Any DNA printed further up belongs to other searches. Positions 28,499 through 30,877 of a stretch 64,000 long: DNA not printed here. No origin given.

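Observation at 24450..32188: Tn7-like transposon with intact ends and 5-bp TSD inserted 3-7 bp downstream of the dnaB stop codon (candidate new attTn7-like site)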

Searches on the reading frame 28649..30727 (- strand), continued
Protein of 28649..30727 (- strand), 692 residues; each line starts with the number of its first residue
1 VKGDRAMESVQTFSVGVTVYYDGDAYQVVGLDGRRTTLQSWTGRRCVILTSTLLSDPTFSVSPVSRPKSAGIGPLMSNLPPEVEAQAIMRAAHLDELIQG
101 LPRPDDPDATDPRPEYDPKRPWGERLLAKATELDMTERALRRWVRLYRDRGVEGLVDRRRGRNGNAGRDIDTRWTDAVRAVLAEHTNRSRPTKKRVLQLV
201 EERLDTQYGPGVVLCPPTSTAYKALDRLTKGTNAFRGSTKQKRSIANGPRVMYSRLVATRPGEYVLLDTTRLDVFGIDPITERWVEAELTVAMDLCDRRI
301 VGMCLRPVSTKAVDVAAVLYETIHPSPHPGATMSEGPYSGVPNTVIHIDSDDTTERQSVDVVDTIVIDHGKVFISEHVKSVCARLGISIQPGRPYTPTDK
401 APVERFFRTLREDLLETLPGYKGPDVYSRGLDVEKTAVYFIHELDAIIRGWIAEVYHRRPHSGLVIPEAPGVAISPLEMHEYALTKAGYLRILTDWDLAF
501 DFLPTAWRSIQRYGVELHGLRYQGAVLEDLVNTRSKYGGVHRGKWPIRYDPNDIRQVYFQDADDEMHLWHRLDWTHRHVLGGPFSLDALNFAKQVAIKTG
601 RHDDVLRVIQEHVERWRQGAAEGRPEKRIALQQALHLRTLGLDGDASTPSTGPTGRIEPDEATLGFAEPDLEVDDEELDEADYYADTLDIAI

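Call 56: search_solved_structures(query=window:28649-30727:-, max_evalue=0.001, show_alignments=1)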
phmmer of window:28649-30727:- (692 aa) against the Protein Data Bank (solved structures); distinct sequences matched with E-value up to 0.001: 6.
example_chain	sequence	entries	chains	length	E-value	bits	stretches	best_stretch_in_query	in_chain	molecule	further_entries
8rdu_R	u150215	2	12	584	2.5e-14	55.8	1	367-674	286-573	TnsB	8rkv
8aa5_AP1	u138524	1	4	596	2.5e-14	55.8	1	367-675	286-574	TnsB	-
7svw_A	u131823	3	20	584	2.7e-14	55.6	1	367-674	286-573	TnsB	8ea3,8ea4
9y7b_A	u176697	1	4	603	2.8e-10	42.4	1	359-462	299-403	IF3A Tn6677 TnsB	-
30jv_A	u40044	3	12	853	1.9e-07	33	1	362-560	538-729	TnsA endonuclease N-terminal domain-containing protein,TnsB transposase | PseTnsAB artificial fusion protein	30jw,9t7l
30ga_R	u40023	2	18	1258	3.7e-07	32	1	362-560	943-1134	Maltose/maltodextrin-binding periplasmic protein,TnsA endonuclease N-terminal domain-conta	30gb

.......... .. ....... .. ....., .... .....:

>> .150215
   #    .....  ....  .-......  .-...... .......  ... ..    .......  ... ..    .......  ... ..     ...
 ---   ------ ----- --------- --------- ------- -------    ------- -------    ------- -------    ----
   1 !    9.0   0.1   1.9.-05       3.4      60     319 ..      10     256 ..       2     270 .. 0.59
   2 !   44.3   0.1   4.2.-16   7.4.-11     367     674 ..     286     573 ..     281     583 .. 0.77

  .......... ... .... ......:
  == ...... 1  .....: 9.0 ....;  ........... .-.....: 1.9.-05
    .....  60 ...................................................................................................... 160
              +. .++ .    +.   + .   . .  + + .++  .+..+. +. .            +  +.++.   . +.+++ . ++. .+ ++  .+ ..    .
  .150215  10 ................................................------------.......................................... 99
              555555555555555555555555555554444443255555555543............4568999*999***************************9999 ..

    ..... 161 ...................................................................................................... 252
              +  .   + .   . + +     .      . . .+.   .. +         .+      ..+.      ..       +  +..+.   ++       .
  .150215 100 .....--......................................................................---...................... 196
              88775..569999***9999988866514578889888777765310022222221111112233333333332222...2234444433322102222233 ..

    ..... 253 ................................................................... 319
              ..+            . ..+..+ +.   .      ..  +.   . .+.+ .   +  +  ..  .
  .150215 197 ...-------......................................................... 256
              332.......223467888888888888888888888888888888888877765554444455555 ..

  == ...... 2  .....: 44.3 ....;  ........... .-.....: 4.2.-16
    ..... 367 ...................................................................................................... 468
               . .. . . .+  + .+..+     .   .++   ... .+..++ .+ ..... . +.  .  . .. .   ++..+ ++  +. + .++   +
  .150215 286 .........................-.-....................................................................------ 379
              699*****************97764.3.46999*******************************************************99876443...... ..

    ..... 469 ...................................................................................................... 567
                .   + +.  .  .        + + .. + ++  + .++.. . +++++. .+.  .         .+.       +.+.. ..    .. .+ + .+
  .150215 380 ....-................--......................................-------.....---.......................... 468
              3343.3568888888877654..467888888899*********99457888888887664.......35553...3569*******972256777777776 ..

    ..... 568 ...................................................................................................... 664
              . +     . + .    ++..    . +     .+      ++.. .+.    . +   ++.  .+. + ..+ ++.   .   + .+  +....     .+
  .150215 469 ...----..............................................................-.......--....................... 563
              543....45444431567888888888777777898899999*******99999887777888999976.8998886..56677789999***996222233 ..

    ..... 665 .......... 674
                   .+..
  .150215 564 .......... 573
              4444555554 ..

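Call 65: search_protein_families(library=pfam, proteins=[L001:5121-7529:+, L003:3750-6188:+, L017:13190-15982:+, L023:7155-9950:+, L029:13214-16249:+, L014:6350-8011:+], max_evalue=0.01)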
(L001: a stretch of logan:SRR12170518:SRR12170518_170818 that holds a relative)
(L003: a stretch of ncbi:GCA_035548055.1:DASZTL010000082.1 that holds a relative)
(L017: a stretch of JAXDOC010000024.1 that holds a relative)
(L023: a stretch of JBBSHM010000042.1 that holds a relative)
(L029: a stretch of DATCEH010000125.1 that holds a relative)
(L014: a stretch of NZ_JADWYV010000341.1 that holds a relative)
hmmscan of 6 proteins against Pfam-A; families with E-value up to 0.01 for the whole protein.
L001:5121-7529:+ (802 aa): 8 families
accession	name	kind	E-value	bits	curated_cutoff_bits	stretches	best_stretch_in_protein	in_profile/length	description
PF06527.16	TniQ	-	1.4e-18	68.4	27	1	8-129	1-142/142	TniQ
PF00126.33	HTH_1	-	2.1e-07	31.2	26.6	1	744-793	3-52/60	Bacterial regulatory helix-turn-helix protein, lysR family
PF13545.12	HTH_Crp_2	-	0.00019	21.7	27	0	634-652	27-45/70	Crp-like helix-turn-helix domain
PF04545.22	Sigma70_r4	-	0.0016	18.4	24.1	0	621-651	13-42/50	Sigma-70, region 4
PF13518.12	HTH_28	-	0.0041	17.6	25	0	619-652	4-35/52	Helix-turn-helix domain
PF13936.12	HTH_38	-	0.0045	17.1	27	0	625-651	16-42/44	Helix-turn-helix domain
PF00325.26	Crp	-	0.0048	17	21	0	635-651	8-24/32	Bacterial regulatory proteins, crp family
PF19575.5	HTH_58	-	0.0094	16.3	23.8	0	613-660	12-56/62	Helix-turn-helix domain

L003:3750-6188:+ (813 aa): 16 families
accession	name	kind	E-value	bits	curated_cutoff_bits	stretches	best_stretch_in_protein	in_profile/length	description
PF06527.16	TniQ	-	2.5e-20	74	27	1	8-133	1-142/142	TniQ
PF00126.33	HTH_1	-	1.5e-12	47.7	26.6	1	739-800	1-60/60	Bacterial regulatory helix-turn-helix protein, lysR family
PF13384.12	HTH_23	-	2.4e-08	34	24.6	1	624-653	16-46/50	Homeodomain-like domain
PF12728.13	HTH_17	-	4e-06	27.4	27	0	677-709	1-33/51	Helix-turn-helix domain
PF08822.17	DUF1804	-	0.00011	22.6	29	0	618-646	11-39/164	Protein of unknown function (DUF1804)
PF13542.12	HTH_Tnp_ISL3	-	0.00012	21.9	27.4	0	678-696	27-45/51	Helix-turn-helix domain of transposase family ISL3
PF13518.12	HTH_28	-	0.0007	20.1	25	0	621-661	8-50/52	Helix-turn-helix domain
PF13560.12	HTH_31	-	0.00078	20.1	27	0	626-652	14-40/64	Helix-turn-helix domain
PF12840.13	HTH_20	-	0.00087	19.7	27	0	624-645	16-37/51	Helix-turn-helix domain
PF19575.5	HTH_58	-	0.0019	18.5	23.8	0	678-711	27-60/62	Helix-turn-helix domain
PF08281.18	Sigma70_r4_2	-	0.002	18.1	25.7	0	678-696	27-45/54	Sigma-70, region 4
PF13936.12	HTH_38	-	0.0022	18.1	27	0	617-648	12-42/44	Helix-turn-helix domain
PF15978.11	TnsD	-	0.0036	16.8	32.4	0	676-711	198-233/355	Tn7-like transposition protein D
PF04545.22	Sigma70_r4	-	0.0045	16.9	24.1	0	618-648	13-42/50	Sigma-70, region 4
PF00165.29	HTH_AraC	-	0.005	17.4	26.6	0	626-653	8-35/42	Bacterial regulatory helix-turn-helix proteins, AraC family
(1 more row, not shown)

L017:13190-15982:+ (931 aa): 2 families
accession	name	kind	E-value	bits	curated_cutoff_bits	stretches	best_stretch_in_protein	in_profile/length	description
PF00126.33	HTH_1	-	5.1e-14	52.4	26.6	2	764-823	3-59/60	Bacterial regulatory helix-turn-helix protein, lysR family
PF06527.16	TniQ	-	1.4e-13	52.1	27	1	16-152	1-142/142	TniQ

L023:7155-9950:+ (932 aa): 2 families
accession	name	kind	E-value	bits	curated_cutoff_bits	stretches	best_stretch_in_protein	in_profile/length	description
PF06527.16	TniQ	-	8.3e-15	56.1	27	1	31-167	1-142/142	TniQ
PF00126.33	HTH_1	-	4.1e-11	43.1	26.6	2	766-824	4-59/60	Bacterial regulatory helix-turn-helix protein, lysR family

L029:13214-16249:+ (1012 aa): 12 families
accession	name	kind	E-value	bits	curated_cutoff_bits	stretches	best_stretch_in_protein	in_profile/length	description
PF06527.16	TniQ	-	1.6e-15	58.5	27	1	28-167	1-142/142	TniQ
PF00126.33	HTH_1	-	4.1e-11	43.1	26.6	1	765-823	4-59/60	Bacterial regulatory helix-turn-helix protein, lysR family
PF13384.12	HTH_23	-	4.2e-08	33.2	24.6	0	647-672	12-35/50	Homeodomain-like domain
PF13542.12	HTH_Tnp_ISL3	-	6.9e-08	32.3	27.4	0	652-673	27-45/51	Helix-turn-helix domain of transposase family ISL3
PF04545.22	Sigma70_r4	-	1.4e-05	25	24.1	0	698-725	13-39/50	Sigma-70, region 4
PF18024.7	HTH_50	-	6e-05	23.1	27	0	774-798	23-47/50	Helix-turn-helix domain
PF08281.18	Sigma70_r4_2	-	8.7e-05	22.5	25.7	0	648-677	20-49/54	Sigma-70, region 4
PF13412.12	HTH_24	-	0.00086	19.3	21.9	0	705-725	16-36/48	Winged helix-turn-helix DNA-binding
PF12728.13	HTH_17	-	0.0027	18.4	27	0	598-620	5-27/51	Helix-turn-helix domain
PF01527.26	HTH_Tnp_1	-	0.0035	18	24.1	0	711-733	14-36/75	Transposase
PF13518.12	HTH_28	-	0.008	16.7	25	0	645-677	5-35/52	Helix-turn-helix domain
PF04967.18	HTH_10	-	0.0096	16.2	23.1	0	871-898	24-51/53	HTH DNA binding domain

L014:6350-8011:+ (554 aa): 0 families

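Call 66: list_cluster_members(proteins=[P0001, P0002])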
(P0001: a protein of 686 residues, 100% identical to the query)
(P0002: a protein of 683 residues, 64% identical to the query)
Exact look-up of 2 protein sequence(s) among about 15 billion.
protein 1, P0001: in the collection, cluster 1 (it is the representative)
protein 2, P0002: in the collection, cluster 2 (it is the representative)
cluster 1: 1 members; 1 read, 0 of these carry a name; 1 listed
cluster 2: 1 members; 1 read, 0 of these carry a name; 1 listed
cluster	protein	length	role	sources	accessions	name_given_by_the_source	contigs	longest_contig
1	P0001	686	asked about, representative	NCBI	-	-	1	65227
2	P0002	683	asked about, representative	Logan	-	-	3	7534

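Call 71: search_dna_similar(query=window:28649-30727:-, collection=plasmids, mode=protein, max_rows=12)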
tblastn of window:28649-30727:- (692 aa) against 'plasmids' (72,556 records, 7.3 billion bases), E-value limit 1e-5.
Records with a match: 1459; places in all: 1711; records where one place covers at least 80% of the query: 143.
Best place of each record, by identity: <60% 1459.
By first word of the organism name: Staphylococcus 411; Streptomyces 128; Acinetobacter 111; Enterococcus 64; Rhodococcus 54; Pseudomonas 39; Pseudosulfitobacter 37; Enterobacter 37; Bacillus 29; Listeria 27; and 139 more.
By predicted mobility (MOB-suite, as given by PLSDB): mobilizable 657; non-mobilizable 478; conjugative 324.
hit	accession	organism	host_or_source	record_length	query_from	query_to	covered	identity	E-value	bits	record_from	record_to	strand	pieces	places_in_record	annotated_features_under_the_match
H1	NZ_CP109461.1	Streptomyces sp. NBC_01454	-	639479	16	649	92%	46.4%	5e-157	509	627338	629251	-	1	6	integrase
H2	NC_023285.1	Streptomyces sp. F8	-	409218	5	650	93%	44.9%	6e-153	498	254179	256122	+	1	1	Mu transposase C-terminal domain-containing protein | TnsA-like heteromeric transposase endonuclease subunit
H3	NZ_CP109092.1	Streptomyces scopuliridis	-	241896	12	646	92%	45.5%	3e-151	493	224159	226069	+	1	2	integrase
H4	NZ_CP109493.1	Streptomyces sp. NBC_01435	-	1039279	16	645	91%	45.8%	3e-154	501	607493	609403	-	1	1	record has no annotation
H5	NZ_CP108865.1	Streptomyces virginiae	-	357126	16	660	93%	43.9%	1e-143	471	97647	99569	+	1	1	helix-turn-helix domain-containing protein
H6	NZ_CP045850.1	Streptomyces clavuligerus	pure culture single spore ...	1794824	15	632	89%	45.3%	3e-153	498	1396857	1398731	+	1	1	none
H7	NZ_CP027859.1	Streptomyces clavuligerus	Cell culture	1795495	15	632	89%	45.3%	3e-153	498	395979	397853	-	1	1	none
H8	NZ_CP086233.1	Streptomyces clavuligerus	whole organism,soil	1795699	15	632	89%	45.3%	3e-153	498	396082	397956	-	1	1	none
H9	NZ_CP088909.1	Rhodococcus qingshengii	cell culture,forest soil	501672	4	664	96%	41.7%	8e-138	454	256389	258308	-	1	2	helix-turn-helix domain-containing protein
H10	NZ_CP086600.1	Nocardia farcinica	Homo sapiens,whole organism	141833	4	664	96%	41.6%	4e-138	455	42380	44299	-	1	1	helix-turn-helix domain-containing protein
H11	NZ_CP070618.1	Rhodococcus pseudokoreensis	cell culture,rhizosphere of apple ...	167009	12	634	90%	43.5%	2e-141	464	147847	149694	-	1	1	helix-turn-helix domain-containing protein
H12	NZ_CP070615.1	Rhodococcus pseudokoreensis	cell culture,rhizosphere of apple ...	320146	12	634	90%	43.5%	2e-141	464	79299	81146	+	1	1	helix-turn-helix domain-containing protein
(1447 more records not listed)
